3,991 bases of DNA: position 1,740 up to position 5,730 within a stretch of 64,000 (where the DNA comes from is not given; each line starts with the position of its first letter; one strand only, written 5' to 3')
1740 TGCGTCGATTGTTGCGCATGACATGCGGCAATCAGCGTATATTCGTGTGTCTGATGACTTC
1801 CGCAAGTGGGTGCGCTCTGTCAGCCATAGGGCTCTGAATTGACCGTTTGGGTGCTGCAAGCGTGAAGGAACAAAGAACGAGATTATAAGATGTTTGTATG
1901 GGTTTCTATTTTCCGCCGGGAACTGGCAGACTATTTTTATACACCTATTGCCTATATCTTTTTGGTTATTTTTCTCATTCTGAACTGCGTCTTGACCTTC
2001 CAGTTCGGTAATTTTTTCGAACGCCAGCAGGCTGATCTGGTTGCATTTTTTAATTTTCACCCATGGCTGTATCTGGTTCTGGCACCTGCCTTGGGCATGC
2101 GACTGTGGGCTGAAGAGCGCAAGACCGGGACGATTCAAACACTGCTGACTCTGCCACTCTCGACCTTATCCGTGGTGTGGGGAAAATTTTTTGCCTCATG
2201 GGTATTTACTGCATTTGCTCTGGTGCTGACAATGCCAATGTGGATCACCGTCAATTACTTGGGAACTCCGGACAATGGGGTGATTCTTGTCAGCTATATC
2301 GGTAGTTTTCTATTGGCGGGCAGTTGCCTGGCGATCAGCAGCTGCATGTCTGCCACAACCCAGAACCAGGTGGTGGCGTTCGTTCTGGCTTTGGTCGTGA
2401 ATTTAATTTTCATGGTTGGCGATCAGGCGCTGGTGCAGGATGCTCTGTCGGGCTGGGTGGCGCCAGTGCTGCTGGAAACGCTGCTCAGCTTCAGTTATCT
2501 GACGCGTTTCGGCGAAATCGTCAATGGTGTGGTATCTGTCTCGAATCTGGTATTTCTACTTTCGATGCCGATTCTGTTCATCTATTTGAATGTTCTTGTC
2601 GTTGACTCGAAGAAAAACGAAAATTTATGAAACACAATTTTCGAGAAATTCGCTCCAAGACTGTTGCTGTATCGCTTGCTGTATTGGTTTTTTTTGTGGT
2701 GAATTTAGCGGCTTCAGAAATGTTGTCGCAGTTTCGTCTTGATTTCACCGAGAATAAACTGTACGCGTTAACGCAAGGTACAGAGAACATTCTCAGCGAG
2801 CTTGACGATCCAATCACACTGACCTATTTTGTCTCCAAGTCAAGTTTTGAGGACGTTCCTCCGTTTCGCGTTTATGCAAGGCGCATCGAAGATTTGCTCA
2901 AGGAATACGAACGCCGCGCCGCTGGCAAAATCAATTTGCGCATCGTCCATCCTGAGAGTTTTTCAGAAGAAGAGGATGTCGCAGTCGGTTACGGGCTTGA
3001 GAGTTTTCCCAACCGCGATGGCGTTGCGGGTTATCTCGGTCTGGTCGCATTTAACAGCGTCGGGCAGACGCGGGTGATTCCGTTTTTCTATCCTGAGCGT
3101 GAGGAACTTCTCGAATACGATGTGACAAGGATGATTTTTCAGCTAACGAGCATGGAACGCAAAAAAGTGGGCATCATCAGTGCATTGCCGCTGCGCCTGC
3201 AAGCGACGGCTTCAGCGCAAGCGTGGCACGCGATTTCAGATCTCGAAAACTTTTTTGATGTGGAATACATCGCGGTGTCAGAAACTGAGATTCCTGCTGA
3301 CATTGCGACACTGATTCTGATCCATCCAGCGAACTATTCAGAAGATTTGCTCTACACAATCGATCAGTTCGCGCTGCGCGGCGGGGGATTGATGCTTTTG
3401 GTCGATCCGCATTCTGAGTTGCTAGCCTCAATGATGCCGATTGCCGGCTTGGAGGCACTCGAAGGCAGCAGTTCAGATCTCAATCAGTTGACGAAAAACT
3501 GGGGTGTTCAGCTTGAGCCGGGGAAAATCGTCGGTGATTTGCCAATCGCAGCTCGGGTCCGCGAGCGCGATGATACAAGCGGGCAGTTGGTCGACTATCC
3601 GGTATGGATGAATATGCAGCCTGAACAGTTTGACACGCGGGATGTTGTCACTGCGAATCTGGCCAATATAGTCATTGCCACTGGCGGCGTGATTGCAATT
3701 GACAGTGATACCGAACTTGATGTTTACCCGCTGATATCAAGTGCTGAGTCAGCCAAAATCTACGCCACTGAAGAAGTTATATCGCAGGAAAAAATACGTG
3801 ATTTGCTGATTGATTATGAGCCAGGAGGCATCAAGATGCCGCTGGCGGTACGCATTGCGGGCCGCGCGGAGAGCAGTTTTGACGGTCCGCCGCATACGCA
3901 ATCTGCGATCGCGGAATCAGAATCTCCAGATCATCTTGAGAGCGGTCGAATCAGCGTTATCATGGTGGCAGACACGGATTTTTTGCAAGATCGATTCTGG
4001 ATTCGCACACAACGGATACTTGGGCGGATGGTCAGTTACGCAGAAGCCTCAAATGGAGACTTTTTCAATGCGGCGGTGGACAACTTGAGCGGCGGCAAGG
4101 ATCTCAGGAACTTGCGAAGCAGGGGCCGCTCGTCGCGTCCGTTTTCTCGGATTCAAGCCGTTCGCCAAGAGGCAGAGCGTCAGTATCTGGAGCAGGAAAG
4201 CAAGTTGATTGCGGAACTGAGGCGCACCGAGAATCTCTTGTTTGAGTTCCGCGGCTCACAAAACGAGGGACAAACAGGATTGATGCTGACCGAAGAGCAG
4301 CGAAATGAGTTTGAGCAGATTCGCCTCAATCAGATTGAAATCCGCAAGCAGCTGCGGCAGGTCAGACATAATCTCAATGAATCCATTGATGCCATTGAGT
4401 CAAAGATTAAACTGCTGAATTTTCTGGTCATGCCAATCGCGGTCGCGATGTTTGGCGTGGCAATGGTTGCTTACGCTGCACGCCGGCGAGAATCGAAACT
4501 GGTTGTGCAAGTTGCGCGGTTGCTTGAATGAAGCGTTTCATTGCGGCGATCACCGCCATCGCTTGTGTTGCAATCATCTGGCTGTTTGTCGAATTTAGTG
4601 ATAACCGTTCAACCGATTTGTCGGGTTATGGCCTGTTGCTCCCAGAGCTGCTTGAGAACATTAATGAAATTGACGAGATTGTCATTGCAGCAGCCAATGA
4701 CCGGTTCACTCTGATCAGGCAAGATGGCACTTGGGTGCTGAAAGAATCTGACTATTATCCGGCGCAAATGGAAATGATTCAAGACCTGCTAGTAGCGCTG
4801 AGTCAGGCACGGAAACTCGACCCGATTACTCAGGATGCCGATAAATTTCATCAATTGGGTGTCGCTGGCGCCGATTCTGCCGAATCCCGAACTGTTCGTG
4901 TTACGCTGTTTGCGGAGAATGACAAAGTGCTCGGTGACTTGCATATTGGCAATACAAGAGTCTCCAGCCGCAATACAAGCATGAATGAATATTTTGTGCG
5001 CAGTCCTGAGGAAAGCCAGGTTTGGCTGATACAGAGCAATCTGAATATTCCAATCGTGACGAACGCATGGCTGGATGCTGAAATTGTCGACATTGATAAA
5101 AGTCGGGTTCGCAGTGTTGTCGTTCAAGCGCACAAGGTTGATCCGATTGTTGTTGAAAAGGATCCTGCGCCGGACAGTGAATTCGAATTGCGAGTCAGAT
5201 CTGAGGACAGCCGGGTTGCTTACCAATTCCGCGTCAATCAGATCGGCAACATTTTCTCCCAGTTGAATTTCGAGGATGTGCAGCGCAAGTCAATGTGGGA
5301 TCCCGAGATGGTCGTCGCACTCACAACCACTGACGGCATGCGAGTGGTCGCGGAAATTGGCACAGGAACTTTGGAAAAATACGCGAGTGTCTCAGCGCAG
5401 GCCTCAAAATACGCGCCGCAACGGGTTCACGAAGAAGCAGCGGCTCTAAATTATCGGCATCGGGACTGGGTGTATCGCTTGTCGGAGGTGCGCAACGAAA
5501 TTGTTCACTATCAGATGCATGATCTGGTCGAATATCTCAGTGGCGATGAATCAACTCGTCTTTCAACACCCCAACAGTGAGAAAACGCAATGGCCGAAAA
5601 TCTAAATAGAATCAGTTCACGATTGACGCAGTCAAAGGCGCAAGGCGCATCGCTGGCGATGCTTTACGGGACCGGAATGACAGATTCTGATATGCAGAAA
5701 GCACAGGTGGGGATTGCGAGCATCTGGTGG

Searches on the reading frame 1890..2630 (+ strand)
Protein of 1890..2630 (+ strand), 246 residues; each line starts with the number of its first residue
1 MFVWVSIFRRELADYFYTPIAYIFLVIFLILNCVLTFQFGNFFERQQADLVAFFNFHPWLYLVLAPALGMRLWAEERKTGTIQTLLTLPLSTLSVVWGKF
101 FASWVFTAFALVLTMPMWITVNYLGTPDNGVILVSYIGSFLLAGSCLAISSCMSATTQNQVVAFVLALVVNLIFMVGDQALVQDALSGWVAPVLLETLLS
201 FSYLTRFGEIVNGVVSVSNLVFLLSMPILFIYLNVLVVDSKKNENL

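Call 19: search_protein_families(library=pfam, proteins=[window:1890-2630:+])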
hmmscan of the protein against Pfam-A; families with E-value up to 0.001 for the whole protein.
window:1890-2630:+ (246 aa): 4 families
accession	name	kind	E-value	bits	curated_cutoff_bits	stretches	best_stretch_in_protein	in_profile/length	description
PF12679.13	ABC2_membrane_2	-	1e-08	35.2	27.2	1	63-236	80-270/283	ABC-2 family transporter protein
PF12730.13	ABC2_membrane_4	-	7.8e-06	26.4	27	1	21-174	15-175/179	ABC-2 family transporter protein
PF12698.13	ABC2_membrane_3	-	3.6e-05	23.4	31.6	1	61-235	172-346/347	ABC-2 family transporter protein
PF03379.19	CcmB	-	0.00082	19.3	24.9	1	54-120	48-115/215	CcmB protein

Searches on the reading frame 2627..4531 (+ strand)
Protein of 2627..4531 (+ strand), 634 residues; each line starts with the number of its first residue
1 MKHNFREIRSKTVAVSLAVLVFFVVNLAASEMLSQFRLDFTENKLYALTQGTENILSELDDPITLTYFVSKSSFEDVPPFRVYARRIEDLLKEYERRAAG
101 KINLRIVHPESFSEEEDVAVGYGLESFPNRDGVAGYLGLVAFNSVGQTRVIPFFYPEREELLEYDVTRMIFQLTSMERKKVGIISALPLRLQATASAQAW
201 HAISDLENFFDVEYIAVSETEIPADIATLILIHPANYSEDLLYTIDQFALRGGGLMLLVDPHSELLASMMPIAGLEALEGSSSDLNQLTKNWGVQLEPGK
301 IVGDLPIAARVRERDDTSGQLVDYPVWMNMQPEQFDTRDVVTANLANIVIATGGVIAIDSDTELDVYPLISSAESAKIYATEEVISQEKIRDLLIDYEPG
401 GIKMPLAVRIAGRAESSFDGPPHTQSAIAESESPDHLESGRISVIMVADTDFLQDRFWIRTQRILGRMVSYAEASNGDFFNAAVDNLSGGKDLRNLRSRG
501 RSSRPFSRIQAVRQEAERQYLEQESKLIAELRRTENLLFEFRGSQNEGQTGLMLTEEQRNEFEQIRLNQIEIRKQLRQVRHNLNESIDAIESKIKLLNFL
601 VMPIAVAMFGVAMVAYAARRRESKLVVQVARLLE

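Call 19: search_protein_families(library=pfam, proteins=[window:2627-4531:+])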
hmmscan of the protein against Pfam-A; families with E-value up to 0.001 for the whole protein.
window:2627-4531:+ (634 aa): 2 families
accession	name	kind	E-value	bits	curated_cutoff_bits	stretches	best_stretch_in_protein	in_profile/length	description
PF09822.16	ABC_transp_aux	-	1.1e-46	159.8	34.7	1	178-480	1-285/288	ABC-type uncharacterized transport system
PF23357.1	DUF7088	-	7.9e-21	74.7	27.8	1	42-129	1-85/105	Domain of unknown function (DUF7088)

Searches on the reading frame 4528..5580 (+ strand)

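Call 19: search_protein_families(library=pfam, proteins=[window:4528-5580:+])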
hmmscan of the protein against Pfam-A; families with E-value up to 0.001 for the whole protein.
window:4528-5580:+ (350 aa): 1 family
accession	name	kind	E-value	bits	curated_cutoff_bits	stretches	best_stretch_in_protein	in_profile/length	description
PF14238.11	DUF4340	-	1.7e-09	38.6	25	1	69-251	1-167/183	Domain of unknown function (DUF4340)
